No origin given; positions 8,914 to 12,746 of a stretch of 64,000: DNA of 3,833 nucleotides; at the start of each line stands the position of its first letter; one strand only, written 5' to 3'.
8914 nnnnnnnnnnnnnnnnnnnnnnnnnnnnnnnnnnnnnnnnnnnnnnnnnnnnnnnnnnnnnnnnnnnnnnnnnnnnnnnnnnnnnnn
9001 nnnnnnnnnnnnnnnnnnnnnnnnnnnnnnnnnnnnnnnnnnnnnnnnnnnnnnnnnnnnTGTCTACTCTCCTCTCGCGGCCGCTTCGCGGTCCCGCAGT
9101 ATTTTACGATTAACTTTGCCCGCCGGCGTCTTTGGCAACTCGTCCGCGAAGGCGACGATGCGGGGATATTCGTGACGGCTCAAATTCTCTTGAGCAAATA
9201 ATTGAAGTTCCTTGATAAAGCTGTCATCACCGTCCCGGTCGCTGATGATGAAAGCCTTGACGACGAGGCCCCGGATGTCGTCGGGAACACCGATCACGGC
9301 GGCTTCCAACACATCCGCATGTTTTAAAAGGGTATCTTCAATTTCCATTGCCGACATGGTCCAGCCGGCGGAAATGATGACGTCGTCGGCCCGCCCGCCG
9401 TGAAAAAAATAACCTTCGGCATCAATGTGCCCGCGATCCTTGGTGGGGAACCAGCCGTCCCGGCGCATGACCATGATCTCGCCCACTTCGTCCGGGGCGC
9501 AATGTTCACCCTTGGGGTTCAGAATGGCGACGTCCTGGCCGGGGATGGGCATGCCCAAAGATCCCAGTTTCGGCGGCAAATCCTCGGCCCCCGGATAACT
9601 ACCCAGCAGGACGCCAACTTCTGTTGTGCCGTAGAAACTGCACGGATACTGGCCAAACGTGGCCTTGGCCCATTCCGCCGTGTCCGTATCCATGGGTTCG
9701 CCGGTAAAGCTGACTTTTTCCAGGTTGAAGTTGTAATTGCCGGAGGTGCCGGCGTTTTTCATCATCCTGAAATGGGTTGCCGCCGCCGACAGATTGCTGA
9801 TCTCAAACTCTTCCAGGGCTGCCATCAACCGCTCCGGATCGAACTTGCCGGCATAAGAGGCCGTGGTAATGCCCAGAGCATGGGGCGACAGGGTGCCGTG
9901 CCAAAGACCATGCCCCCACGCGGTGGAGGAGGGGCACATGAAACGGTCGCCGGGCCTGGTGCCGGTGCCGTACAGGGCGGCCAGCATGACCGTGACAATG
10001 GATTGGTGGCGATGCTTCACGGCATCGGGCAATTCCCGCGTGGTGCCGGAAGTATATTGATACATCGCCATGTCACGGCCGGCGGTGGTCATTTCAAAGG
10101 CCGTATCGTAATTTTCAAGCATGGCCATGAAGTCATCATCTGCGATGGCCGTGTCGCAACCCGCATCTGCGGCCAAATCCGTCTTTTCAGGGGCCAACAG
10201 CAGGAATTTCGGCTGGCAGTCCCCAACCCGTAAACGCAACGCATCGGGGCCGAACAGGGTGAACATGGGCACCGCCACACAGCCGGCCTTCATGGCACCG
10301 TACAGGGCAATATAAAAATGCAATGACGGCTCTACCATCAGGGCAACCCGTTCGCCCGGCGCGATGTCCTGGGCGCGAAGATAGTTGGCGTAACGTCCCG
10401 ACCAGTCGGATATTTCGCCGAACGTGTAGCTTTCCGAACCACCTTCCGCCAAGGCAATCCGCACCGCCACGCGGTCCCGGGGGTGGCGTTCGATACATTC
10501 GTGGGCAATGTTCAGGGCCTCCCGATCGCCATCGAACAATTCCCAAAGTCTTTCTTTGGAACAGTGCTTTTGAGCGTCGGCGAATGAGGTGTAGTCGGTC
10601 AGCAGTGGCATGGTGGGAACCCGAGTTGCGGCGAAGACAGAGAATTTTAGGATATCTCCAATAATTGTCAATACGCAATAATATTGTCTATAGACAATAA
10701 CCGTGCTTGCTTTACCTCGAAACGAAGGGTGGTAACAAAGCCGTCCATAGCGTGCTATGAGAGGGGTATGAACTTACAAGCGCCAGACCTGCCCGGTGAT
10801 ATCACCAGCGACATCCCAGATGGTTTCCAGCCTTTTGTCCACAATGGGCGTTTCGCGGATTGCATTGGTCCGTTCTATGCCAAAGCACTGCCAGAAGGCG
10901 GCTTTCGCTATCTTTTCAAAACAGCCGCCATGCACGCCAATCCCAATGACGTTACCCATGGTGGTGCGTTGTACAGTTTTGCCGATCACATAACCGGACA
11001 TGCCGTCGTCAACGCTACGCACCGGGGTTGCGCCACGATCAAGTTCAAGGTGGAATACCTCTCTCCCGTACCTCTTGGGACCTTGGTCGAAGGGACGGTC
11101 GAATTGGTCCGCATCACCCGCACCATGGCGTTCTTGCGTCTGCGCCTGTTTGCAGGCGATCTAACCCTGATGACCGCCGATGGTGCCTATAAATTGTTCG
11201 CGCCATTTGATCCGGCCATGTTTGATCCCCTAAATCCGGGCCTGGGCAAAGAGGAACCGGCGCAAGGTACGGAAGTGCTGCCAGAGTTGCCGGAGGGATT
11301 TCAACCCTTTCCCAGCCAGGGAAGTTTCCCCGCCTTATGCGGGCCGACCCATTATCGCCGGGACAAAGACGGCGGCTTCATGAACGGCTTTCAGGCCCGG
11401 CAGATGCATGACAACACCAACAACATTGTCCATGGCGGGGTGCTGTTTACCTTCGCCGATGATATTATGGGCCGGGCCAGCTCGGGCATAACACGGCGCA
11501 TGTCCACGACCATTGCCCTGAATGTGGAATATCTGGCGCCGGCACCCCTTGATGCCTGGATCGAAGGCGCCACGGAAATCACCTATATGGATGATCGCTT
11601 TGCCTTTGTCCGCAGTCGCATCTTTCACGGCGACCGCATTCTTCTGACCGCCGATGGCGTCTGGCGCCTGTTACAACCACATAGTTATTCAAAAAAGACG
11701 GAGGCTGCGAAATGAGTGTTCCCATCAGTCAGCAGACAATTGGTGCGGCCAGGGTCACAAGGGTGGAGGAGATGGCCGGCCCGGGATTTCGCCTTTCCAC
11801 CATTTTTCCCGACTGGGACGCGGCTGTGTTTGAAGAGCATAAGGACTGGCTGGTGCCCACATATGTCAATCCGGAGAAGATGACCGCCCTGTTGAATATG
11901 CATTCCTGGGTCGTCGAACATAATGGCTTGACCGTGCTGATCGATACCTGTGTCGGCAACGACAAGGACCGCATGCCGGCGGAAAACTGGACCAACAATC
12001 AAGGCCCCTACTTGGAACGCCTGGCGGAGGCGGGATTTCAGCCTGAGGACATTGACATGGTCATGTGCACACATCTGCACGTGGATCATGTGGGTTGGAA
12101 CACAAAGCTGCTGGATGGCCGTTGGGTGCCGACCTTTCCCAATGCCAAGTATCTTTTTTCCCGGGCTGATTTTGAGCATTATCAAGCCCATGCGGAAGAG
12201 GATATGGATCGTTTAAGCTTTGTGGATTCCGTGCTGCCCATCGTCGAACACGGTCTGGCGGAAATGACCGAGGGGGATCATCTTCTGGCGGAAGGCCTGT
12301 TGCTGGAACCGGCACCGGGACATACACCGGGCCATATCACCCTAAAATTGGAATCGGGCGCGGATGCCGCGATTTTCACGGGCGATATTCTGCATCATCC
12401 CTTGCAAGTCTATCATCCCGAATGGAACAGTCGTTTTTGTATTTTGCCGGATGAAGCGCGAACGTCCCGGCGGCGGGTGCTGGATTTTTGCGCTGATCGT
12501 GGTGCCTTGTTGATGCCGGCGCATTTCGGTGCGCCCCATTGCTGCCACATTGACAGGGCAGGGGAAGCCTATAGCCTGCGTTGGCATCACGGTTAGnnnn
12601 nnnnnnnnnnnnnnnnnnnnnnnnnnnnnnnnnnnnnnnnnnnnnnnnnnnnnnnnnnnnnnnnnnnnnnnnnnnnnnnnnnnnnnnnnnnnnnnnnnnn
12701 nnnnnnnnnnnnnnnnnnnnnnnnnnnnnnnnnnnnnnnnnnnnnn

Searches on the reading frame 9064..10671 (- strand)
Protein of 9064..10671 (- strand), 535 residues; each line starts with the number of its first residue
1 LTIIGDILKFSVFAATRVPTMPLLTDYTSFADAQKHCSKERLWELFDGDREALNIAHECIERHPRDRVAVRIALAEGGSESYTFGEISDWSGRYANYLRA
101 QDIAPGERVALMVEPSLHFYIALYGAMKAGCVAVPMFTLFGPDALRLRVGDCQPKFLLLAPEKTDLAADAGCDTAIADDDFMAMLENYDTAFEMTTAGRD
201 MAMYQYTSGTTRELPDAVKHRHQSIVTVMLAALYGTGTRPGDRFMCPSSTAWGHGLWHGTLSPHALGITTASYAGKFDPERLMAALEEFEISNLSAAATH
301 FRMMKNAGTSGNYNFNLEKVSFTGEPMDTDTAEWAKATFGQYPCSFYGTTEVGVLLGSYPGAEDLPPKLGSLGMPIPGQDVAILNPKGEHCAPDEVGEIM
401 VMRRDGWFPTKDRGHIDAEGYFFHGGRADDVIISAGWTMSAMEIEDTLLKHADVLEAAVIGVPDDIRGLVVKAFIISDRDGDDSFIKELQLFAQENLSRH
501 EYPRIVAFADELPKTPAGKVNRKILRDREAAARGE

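Call 73: search_protein_families(library=pfam, proteins=[window:9064-10671:-])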
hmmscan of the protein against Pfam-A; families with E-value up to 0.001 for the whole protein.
window:9064-10671:- (535 aa): 2 families
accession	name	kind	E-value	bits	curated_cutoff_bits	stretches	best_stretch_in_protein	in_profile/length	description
PF00501.34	AMP-binding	-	1.6e-55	188.9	29.9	1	60-401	5-374/384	AMP-binding enzyme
PF13193.12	AMP-binding_C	-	5.5e-17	62.9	24.5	1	443-519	1-76/76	AMP-binding enzyme C-terminal domain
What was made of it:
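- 7906..10671 (-): Paralogous pair next to the second operator: AMP-ligase 2 (9064-10671) and MaoC-like 2 (7906-9060). Pfam (call 73).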

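Call 78: search_protein_families(library=ncbifam, proteins=[window:9064-10671:-], max_evalue=0.00001)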
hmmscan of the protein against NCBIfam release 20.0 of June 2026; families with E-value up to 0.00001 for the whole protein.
window:9064-10671:- (535 aa): 101 families (the best 25 are shown)
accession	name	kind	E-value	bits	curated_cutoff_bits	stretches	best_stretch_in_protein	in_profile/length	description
NF003313.0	PRK04319.1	equivalog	1.3e-86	291.1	729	2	32-402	21-412/574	acetate--CoA ligase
NF047394.1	AcylCoAsynMbcS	equivalog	5.9e-77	259.4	850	2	403-531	392-522/525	acyl-CoA synthetase MbcS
NF004837.0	PRK06187.1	subfamily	1.2e-64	218.5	476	1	72-531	25-524/531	long-chain-fatty-acid--CoA ligase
TIGR02188.1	Ac_CoA_lig_AcsA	equivalog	9e-56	189.4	724.95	3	407-527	480-603/629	acetate--CoA ligase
NF001208.0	PRK00174.1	subfamily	3.7e-54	184.1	657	3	407-527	496-618/649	acetate--CoA ligase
TIGR02262.1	benz_CoA_lig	subfamily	2e-52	178.6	375.25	1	54-527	4-507/508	benzoate-CoA ligase family protein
NF005676.0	PRK07470.1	equivalog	8.6e-48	163.2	774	1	51-528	18-528/544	acyl-CoA synthetase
NF006181.0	PRK08314.1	subfamily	1.9e-47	161.8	705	3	407-532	431-557/563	long-chain-fatty-acid--CoA ligase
NF005702.0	PRK07514.1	subfamily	2e-46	158.4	558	1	62-530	12-501/506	malonyl-CoA synthase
NF006182.0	PRK08316.1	subfamily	2.9e-44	151.4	663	2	404-530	393-518/523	fatty acyl-CoA synthetase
NF007815.0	PRK10524.1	equivalog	5.6e-43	147.4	955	2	408-526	475-600/629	propionate--CoA ligase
NF004229.0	PRK05677.1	subfamily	8.8e-41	140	879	2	191-532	199-558/563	long-chain-fatty-acid--CoA ligase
NF006523.0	PRK08974.1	equivalog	1.1e-40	139.3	884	2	198-531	205-555/561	long-chain-fatty-acid--CoA ligase FadD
TIGR02316.1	propion_prpE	equivalog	1.5e-40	139.5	827.4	2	201-401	234-442/628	propionate--CoA ligase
NF002966.0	PRK03640.1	equivalog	7.5e-40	136.9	556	1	71-529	18-480/483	o-succinylbenzoate--CoA ligase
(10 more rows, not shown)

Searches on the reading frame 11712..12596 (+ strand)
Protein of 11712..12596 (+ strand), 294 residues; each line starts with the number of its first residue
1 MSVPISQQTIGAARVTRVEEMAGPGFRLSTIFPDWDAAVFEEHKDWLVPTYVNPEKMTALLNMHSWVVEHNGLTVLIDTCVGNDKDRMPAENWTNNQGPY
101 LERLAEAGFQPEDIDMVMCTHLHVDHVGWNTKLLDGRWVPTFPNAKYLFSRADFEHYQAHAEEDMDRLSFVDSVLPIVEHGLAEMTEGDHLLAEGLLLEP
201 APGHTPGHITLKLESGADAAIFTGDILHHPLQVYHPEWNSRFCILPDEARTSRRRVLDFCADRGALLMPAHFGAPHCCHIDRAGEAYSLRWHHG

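Call 73: search_protein_families(library=pfam, proteins=[window:11712-12596:+])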
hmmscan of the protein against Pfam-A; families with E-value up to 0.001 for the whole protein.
window:11712-12596:+ (294 aa): 1 family
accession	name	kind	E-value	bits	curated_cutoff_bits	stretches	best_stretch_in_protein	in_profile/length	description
PF00753.33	Lactamase_B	-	8.2e-25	88.3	22.7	1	64-271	7-196/196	Metallo-beta-lactamase superfamily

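Call 78: search_protein_families(library=ncbifam, proteins=[window:11712-12596:+], max_evalue=0.00001)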
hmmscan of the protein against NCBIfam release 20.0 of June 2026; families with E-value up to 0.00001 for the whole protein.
window:11712-12596:+ (294 aa): 7 families
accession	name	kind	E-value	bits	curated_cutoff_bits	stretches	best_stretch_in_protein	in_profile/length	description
NF047979.1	lactonase_AidB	equivalog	5.1e-22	78.4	360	1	63-289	51-268/271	AidB family quorum-quenching N-acyl homoserine lactonase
NF047919.1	lactonase_YtnP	equivalog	4.2e-17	62.2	425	1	54-228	38-211/274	YtnP family quorum-quenching lactonase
NF047925.1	pyridox_lacton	equivalog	2.1e-16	60.5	325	1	63-271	35-252/268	4-pyridoxolactonase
NF045699.1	AHLLactAiiA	equivalog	1.4e-10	40.8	375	1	101-215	83-180/251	quorum-quenching N-acyl homoserine lactonase AiiA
NF045700.1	AHLLactAttM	equivalog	1.7e-09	37.6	390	1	100-220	80-194/257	AttM family quorum-quenching N-acyl homoserine lactonase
NF000469.2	CAR_gen_B3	exception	3.6e-06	26.2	500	1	65-166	76-159/311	CAR family subclass B3 metallo-beta-lactamase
TIGR03413.1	GSH_gloB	equivalog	7.1e-06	25.6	200.8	0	99-144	32-74/248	hydroxyacylglutathione hydrolase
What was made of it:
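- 10768..12596 (+): Divergent from LIG2: a double 4HBT thioesterase (ORF open from 10684, likely ATG at 10768, ending at 11715) and an MBL-fold lactonase-like hydrolase (11712-12596). The best NCBIfam hits of the MBL protein are all lactonases (AidB, YtnP, 4-pyridoxolactonase, AiiA, AttM), and all are below their cut-offs (call 78).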
